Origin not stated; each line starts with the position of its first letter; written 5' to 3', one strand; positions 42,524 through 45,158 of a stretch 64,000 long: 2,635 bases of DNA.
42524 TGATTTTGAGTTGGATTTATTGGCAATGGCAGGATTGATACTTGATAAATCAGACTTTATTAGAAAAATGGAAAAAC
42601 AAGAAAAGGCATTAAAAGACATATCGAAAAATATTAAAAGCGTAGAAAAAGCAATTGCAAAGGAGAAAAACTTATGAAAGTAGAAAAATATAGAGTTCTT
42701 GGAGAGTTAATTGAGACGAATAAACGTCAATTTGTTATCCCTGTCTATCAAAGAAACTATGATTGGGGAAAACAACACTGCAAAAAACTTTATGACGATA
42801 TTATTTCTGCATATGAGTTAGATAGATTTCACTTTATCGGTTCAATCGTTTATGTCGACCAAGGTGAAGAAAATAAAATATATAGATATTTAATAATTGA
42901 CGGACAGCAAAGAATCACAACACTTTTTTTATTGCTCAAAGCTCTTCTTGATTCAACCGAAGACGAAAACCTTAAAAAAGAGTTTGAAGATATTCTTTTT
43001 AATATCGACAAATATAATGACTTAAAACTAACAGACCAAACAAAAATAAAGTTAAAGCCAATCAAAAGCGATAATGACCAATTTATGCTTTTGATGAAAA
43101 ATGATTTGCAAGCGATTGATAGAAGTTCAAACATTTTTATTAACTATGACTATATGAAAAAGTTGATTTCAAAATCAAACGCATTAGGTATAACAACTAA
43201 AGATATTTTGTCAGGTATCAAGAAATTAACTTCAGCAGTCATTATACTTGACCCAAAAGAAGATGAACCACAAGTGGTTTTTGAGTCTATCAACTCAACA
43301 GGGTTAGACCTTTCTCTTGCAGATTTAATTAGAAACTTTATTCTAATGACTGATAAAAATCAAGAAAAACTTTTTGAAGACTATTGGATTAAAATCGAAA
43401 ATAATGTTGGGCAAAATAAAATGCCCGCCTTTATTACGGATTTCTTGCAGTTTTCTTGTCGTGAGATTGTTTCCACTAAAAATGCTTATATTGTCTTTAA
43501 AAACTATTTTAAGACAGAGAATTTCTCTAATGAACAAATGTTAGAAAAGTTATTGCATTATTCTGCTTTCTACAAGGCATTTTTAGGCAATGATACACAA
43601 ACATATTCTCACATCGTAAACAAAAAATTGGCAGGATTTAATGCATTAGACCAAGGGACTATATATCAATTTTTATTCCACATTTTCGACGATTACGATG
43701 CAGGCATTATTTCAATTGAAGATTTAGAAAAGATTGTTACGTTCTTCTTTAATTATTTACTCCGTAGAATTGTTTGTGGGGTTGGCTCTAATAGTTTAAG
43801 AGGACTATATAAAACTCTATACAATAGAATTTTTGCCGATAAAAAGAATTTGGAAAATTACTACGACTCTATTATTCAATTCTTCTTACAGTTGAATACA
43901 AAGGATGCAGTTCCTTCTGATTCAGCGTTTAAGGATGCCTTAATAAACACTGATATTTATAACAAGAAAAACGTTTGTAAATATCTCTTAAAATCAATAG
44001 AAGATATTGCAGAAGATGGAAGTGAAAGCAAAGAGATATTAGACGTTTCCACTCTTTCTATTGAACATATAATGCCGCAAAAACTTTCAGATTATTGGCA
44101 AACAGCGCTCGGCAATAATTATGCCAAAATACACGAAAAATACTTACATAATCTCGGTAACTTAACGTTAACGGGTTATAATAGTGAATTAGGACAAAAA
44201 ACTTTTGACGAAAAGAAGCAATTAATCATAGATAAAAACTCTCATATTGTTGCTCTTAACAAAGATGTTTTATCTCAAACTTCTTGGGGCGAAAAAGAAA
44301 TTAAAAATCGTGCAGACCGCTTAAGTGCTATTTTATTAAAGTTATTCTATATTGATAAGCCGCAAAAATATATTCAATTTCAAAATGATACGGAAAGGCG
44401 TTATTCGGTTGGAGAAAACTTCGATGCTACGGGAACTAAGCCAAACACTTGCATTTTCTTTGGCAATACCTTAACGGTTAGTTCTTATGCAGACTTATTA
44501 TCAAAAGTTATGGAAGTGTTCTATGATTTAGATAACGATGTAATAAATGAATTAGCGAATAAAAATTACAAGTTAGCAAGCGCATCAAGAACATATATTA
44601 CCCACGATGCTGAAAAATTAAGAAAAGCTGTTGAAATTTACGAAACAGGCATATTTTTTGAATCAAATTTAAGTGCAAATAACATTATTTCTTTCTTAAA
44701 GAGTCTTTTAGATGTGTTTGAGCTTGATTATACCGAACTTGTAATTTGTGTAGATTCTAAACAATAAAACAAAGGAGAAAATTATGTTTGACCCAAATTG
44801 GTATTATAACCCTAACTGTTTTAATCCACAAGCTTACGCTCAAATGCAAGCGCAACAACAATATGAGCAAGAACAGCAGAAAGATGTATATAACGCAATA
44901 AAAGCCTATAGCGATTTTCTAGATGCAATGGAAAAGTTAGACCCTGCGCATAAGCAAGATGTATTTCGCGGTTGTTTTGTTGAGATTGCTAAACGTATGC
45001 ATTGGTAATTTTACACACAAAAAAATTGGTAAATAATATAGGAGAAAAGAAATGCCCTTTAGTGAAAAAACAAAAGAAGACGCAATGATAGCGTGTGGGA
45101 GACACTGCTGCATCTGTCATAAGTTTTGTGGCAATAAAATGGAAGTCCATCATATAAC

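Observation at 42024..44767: Translationally coupled membrane protein and GmrSD-like nuclease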

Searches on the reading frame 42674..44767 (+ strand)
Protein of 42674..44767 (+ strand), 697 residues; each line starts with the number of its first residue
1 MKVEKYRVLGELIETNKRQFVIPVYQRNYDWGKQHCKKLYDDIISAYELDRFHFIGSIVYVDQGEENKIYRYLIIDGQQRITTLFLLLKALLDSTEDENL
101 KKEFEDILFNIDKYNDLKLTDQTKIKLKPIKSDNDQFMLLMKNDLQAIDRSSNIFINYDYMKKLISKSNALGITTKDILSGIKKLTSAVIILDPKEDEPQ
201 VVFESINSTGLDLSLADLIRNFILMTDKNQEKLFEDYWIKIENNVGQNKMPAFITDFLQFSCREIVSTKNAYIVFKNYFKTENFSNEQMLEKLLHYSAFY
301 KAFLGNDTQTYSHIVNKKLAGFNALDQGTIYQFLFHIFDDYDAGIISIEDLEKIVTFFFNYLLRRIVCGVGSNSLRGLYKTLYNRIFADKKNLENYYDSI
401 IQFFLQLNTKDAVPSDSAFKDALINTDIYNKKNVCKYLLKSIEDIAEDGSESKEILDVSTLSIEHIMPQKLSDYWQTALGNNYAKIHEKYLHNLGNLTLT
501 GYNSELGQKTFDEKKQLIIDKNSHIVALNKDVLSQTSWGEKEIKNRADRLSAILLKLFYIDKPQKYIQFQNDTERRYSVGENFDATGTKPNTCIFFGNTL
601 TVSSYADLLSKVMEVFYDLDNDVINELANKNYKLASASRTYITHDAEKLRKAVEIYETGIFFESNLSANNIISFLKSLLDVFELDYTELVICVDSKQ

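Call 3: search_protein_families(library=pfam, proteins=[window:42674-44767:+], max_evalue=0.01)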
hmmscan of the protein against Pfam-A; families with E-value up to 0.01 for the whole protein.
window:42674-44767:+ (697 aa): 2 families
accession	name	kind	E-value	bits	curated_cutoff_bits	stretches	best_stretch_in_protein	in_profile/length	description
PF03235.19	GmrSD_N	-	2.4e-34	119.7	33.2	1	9-223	1-198/199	GmrSD restriction endonuclease, N-terminal domain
PF07510.16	GmrSD_C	-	3.1e-25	89.1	23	1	414-552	2-137/138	GmrSD restriction endonucleases, C-terminal domain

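Call 4: search_protein_families(library=padloc, proteins=[window:42674-44767:+], max_evalue=0.01)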
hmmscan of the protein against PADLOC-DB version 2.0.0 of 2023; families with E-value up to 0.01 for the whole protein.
window:42674-44767:+ (697 aa): 26 families (the best 25 are shown)
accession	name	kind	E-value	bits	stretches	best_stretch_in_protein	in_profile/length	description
PDLC02693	Orf5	-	2.1e-126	421.1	1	16-557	5-541/543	Orf5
PDLC02702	Orf5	-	1.2e-79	266.5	1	19-558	2-541/543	Orf5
PDLC04157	HEC-06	-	1.1e-66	223.6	1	7-557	12-554/558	-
PDLC04155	HEC-06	-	2.1e-60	202.8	1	8-557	11-557/562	-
PDLC04154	HEC-06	-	4.6e-55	185.4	1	9-558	14-564/569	-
PDLC02700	Orf5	-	3.3e-47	159.4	1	9-556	3-553/555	Orf5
PDLC02687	Orf5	-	8.2e-45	151.6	1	12-542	11-542/543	Orf5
PDLC02691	Orf5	-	1.5e-34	117.6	1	10-556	11-577/579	Orf5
PDLC02695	Orf5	-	1.2e-33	114.4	2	8-249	9-282/601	Orf5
PDLC02690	Orf5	-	1.1e-32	111.7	1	13-552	3-523/531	Orf5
PDLC02686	Orf5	-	9.6e-28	95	2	11-280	12-295/566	Orf5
PDLC02692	Orf5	-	1e-23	81.9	1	16-552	4-550/558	Orf5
PDLC02701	Orf5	-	2.6e-22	77.1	2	5-292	6-320/596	Orf5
PDLC03655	mREase_IV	-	1.2e-21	74.9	2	155-478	192-521/629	Type IV methyl-directed restriction enzyme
PDLC02792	SspE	-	2.9e-19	66.9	2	10-101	14-120/771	SspE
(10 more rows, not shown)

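Call 45: find_homologous_proteins(query=window:42674-44764:+, max_evalue=1e-10)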
Query window:42674-44764:+ (697 aa): 7993 proteins with E <= 1e-10 among 8000 candidates; the best 120 are listed.
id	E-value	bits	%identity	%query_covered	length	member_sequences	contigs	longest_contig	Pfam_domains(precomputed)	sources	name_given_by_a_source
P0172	0.0e+0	1325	85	100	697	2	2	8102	PF07510.17,PF03235.20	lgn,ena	-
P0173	0.0e+0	1321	85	100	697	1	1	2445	PF07510.17,PF03235.20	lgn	-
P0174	0.0e+0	1245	79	100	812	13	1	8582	PF07510.17,PF03235.20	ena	-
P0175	0.0e+0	1222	78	100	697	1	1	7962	PF07510.17,PF03235.20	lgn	-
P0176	0.0e+0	1191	77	100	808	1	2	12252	PF07510.17,PF03235.20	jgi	-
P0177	0.0e+0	1181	76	100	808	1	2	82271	PF07510.17,PF03235.20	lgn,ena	-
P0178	0.0e+0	1178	75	100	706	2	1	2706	PF07510.17,PF03235.20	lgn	-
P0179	0.0e+0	1168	75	100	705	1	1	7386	PF07510.17,PF03235.20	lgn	-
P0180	0.0e+0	1127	72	100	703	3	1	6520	PF07510.17,PF03235.20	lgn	-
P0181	0.0e+0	1119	72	100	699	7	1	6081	PF07510.17,PF03235.20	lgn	-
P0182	0.0e+0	1117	72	100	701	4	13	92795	PF07510.17,PF03235.20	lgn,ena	-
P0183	0.0e+0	1105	70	100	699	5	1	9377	PF07510.17,PF03235.20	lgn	-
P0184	0.0e+0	1104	71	100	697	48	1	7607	PF07510.17,PF03235.20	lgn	-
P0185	0.0e+0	1103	71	100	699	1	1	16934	PF07510.17,PF03235.20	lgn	-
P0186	0.0e+0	1092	70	99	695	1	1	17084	PF07510.17,PF03235.20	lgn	-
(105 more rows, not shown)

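Call 46: list_cluster_members(proteins=[P0001, window:42674-44764:+, window:45052-45744:+])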
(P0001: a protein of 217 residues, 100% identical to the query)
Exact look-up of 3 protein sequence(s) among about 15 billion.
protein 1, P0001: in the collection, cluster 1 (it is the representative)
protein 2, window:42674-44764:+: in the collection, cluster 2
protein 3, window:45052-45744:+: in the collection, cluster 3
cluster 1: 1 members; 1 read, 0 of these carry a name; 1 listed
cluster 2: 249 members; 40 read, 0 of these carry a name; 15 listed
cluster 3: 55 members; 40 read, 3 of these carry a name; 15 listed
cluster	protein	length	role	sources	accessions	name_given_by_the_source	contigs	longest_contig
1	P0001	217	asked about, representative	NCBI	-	-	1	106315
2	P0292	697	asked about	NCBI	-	-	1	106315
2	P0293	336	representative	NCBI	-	-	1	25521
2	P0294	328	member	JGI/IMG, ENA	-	-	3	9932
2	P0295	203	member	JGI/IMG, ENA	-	-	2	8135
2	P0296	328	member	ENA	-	-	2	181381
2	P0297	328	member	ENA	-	-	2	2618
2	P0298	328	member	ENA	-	-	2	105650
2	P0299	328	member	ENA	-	-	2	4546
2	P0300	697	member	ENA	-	-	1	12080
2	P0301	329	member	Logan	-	-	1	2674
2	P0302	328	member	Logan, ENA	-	-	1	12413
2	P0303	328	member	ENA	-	-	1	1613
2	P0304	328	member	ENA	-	-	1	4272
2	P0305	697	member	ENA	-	-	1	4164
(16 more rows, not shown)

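Call 47: find_encoding_contigs(protein=P0172, flank=4000, max_places=2)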
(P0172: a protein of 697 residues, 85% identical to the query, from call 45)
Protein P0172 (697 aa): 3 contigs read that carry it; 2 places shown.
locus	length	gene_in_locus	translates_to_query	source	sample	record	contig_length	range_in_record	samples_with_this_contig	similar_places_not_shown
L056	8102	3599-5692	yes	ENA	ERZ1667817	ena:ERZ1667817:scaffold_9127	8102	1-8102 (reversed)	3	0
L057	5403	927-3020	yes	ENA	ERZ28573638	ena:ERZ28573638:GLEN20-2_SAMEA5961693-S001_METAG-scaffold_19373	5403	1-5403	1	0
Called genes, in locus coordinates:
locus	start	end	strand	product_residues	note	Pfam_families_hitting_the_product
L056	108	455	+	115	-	PF01797:Y1_Tnp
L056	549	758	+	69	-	PF13443:HTH_26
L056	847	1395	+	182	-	PF14267:DUF4357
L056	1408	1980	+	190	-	PF22016:DUF6933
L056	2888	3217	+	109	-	PF13443:HTH_26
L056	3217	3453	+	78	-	PF04383:KilA-N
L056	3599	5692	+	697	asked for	PF03235:GmrSD_N, PF07510:GmrSD_C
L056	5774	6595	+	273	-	-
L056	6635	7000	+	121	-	-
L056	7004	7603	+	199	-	-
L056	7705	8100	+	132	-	?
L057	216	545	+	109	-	PF13443:HTH_26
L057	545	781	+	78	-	PF04383:KilA-N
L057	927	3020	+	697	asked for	PF03235:GmrSD_N, PF07510:GmrSD_C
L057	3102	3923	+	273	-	-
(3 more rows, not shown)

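Call 48: find_encoding_contigs(protein=P0182, flank=4000, max_places=3)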
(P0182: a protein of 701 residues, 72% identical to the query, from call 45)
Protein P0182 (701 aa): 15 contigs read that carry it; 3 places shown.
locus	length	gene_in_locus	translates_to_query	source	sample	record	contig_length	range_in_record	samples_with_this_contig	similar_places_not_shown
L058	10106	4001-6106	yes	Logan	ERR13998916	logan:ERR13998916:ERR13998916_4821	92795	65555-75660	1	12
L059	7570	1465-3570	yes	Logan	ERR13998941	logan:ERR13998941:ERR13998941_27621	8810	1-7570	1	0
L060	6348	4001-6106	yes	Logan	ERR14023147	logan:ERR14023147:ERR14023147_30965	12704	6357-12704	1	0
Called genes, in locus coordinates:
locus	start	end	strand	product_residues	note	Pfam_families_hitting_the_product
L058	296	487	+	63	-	PF12844:HTH_19, PF13560:HTH_31 (weak), PF01381:HTH_3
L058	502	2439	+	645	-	PF02086:MethyltransfD12, PF03602:Cons_hypoth95 (faint), PF02086:MethyltransfD12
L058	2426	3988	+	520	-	PF09491:RE_AlwI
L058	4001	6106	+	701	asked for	PF03235:GmrSD_N, PF07510:GmrSD_C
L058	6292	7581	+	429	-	-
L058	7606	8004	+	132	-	-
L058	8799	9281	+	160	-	PF00583:Acetyltransf_1, PF13302:Acetyltransf_3 (weak), PF13673:Acetyltransf_10 (weak), PF13508:Acetyltransf_7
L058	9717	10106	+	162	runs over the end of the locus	PF00583:Acetyltransf_1 (weak), PF13302:Acetyltransf_3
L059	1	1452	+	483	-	?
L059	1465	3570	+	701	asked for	PF03235:GmrSD_N, PF07510:GmrSD_C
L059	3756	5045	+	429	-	-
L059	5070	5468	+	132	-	-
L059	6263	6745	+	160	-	PF00583:Acetyltransf_1, PF13302:Acetyltransf_3 (weak), PF13673:Acetyltransf_10 (weak), PF13508:Acetyltransf_7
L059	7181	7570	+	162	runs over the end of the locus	PF00583:Acetyltransf_1 (weak), PF13302:Acetyltransf_3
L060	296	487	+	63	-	PF12844:HTH_19, PF13560:HTH_31 (weak), PF01381:HTH_3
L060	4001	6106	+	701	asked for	PF03235:GmrSD_N, PF07510:GmrSD_C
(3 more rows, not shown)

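Call 49: find_encoding_contigs(protein=P0177, flank=4000, max_places=2)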
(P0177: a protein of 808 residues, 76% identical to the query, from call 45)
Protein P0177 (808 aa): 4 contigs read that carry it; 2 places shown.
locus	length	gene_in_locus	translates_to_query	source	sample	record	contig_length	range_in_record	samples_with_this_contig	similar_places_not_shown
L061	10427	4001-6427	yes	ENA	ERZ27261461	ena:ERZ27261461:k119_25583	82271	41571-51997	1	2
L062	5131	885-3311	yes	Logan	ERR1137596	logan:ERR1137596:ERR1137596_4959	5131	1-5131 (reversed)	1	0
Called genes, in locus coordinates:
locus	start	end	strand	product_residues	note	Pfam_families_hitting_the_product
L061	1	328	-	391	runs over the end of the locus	PF23750:RsgI_M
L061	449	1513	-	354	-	-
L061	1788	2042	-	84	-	-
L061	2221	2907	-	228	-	-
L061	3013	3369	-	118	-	-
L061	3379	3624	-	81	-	-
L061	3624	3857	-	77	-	-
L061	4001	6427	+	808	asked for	PF03235:GmrSD_N, PF07510:GmrSD_C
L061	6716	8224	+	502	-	PF12161:HsdM_N, PF02384:N6_Mtase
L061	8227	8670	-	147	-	PF01420:Methylase_S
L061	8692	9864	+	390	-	PF01420:Methylase_S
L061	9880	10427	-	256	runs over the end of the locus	-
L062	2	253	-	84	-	?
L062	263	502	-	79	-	-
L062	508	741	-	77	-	-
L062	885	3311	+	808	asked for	PF03235:GmrSD_N, PF07510:GmrSD_C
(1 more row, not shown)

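Call 62: search_solved_structures(query=window:42674-44764:+, max_evalue=0.001)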
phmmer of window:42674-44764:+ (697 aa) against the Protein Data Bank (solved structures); distinct sequences matched with E-value up to 0.001: 0.

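Call 63: search_protein_families(library=ncbifam, proteins=[window:42674-44764:+], max_evalue=0.001)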
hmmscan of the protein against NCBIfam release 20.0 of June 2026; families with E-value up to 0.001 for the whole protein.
window:42674-44764:+ (697 aa): 0 families

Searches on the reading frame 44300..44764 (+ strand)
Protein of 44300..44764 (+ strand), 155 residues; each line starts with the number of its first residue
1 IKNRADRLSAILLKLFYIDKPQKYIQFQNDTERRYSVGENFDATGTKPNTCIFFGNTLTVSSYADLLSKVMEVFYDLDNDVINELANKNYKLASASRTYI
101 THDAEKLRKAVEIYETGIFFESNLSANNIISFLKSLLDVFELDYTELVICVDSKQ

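Call 8: search_protein_families(library=phrogs, proteins=[window:44345-44764:+], max_evalue=0.01)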
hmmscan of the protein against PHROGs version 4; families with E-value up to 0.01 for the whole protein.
window:44345-44764:+ (140 aa): 0 families

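Call 63: search_protein_families(library=ncbifam, proteins=[window:44300-44764:+], max_evalue=0.001)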
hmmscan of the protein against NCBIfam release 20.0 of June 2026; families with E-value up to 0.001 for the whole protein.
window:44300-44764:+ (155 aa): 0 families

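Call 75: predict_structure(alignment_id=A3)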
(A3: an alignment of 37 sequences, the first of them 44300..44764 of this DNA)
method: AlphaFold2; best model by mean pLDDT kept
length: 155 residues; sequences in the alignment: 37
mean_pLDDT: 88.9   pTM: 0.75
mean pLDDT of the five models: 88.9, 87.9, 87.4, 87.2, 87.1
residues with pLDDT >= 90: 110; 70-90: 28; 50-70: 15; < 50: 2
segments of 3 or more residues with pLDDT < 50: none
pLDDT, mean of each block of 10 residues (from residue 1): 78 72 55 89 93 93 97 96 98 91 97 96 96 96 95 73
secondary structure, 60 per line:
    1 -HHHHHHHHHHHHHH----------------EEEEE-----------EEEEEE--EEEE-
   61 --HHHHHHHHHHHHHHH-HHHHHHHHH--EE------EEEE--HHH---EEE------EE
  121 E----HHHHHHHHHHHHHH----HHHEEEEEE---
elements in order: H2-15 E32-36 E48-53 E56-59 H63-77 H79-87 E98-101 E110-112 E119-121 H126-139 E147-152

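Call 78: fold_search(model_id=the predicted structure, library=pdb)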
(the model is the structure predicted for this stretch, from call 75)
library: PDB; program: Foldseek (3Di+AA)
matches with E <= 10: 33; with E <= 0.001: 0
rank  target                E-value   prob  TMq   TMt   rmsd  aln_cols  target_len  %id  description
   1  3fmt_A                1.6e-02  1.00  0.45  0.43   2.7        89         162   15  Crystal structure of SeqA bound to DNA (released 2009-04-28)
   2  3fmt_B                2.0e-02  1.00  0.46  0.45   2.2        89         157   15  Crystal structure of SeqA bound to DNA (released 2009-04-28)
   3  1lrr_A                3.2e-02  1.00  0.44  0.56   2.4        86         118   14  CRYSTAL STRUCTURE OF E. COLI SEQA COMPLEXED WITH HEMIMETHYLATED DNA (released 2002-12-11)
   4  1iu3_C                5.0e-02  0.98  0.38  0.49   3.5        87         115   17  CRYSTAL STRUCTURE OF THE E.COLI SEQA PROTEIN COMPLEXED WITH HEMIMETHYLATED DNA (released 2003-06-17)
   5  3sk7_A                7.1e-01  0.91  0.43  0.58   2.1        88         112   10  Crystal Structure of V. cholerae SeqA (released 2012-12-26)
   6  1lpq_A                2.6e+00  0.02  0.14  0.06  11.0        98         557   12  Human DNA Topoisomerase I (70 Kda) In Non-Covalent Complex With A 22 Base Pair DNA Duplex Containing an 8-oxoG Lesion (released 2002-08-16)
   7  1a31_A                3.1e+00  0.03  0.15  0.07  10.8        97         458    7  HUMAN RECONSTITUTED DNA TOPOISOMERASE I IN COVALENT COMPLEX WITH A 22 BASE PAIR DNA DUPLEX (released 1998-08-28)
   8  1a35_A                3.3e+00  0.03  0.16  0.07  11.2        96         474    6  HUMAN TOPOISOMERASE I/DNA COMPLEX (released 1998-08-28)
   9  1rr8_C                3.3e+00  0.02  0.14  0.06  11.6        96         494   10  Structural Mechanisms of Camptothecin Resistance by Mutations in Human Topoisomerase I (released 2004-07-06)
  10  6oqq_A                3.7e+00  0.01  0.10  0.03  14.2        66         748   18  Legionella pneumophila SidJ/Saccharomyces cerevisiae calmodulin complex (released 2019-05-15)
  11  1ej9_A                4.0e+00  0.02  0.14  0.07  10.8        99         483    9  CRYSTAL STRUCTURE OF HUMAN TOPOISOMERASE I DNA COMPLEX (released 2000-08-03)
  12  6oqq_C                4.0e+00  0.01  0.10  0.03  14.2        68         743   19  Legionella pneumophila SidJ/Saccharomyces cerevisiae calmodulin complex (released 2019-05-15)
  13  5e8c_A                4.2e+00  0.01  0.15  0.11  15.7       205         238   11  pseudorabies virus nuclear egress complex, pUL31, pUL34 (released 2015-12-23)
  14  6k4k_A                4.5e+00  0.01  0.10  0.03  13.0        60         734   15  Crystal structure of SidJ-CaM binary complex at 2.71 A (released 2019-07-24)
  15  6z01_A                4.8e+00  0.02  0.15  0.06  12.3       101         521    7  DNA Topoisomerase (released 2021-11-17)
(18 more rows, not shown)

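Call 81: search_solved_structures(query=A3, max_evalue=10, show_alignments=0)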
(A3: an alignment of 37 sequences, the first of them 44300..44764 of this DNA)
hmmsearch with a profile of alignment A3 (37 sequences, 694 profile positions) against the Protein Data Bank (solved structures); distinct sequences matched with E-value up to 10: 7.
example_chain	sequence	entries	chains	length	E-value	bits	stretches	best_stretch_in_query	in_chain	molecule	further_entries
9jfl_B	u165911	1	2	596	1.4e-19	73.2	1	12-553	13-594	DUF262 domain-containing protein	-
20yv_A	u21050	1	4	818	3.1e-13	52.3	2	13-93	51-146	DUF262 domain-containing protein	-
20yw_A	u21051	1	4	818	4.9e-12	48.3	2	13-93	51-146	DUF262 domain-containing protein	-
6jiv_D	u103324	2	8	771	2.2e-10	42.8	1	11-95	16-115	SspE protein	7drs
7drr_D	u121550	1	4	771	4.2e-09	38.6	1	11-95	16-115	SspE protein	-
7dri_A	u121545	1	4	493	0.00022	23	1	453-514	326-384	DUF1524 domain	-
7p9k_A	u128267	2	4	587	0.32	12.6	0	12-47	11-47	DUF262 domain-containing protein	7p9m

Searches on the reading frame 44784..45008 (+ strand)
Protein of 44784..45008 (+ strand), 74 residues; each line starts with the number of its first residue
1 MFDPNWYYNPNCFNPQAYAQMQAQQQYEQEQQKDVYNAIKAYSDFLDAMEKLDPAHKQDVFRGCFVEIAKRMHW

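Call 3: search_protein_families(library=pfam, proteins=[window:44784-45008:+], max_evalue=0.01)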
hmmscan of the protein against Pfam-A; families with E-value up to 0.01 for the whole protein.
window:44784-45008:+ (74 aa): 0 families

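Call 4: search_protein_families(library=padloc, proteins=[window:44784-45008:+], max_evalue=0.01)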
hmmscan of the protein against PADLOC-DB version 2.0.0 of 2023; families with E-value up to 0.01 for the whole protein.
window:44784-45008:+ (74 aa): 2 families
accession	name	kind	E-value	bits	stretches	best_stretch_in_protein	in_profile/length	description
PDLC02399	Aga_REase-PNTD1-PNTD2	-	6.2e-05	20.1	1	3-57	377-429/463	Class I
PDLC02415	Aga_REase-PNTD1-PNTD2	-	0.002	15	1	2-49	330-377/423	Class I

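Call 8: search_protein_families(library=phrogs, proteins=[window:44784-45005:+], max_evalue=0.01)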
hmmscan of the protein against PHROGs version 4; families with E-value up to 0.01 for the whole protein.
window:44784-45005:+ (74 aa): 0 families

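Call 63: search_protein_families(library=ncbifam, proteins=[window:44784-45005:+], max_evalue=0.001)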
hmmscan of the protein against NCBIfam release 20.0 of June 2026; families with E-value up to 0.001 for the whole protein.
window:44784-45005:+ (74 aa): 0 families
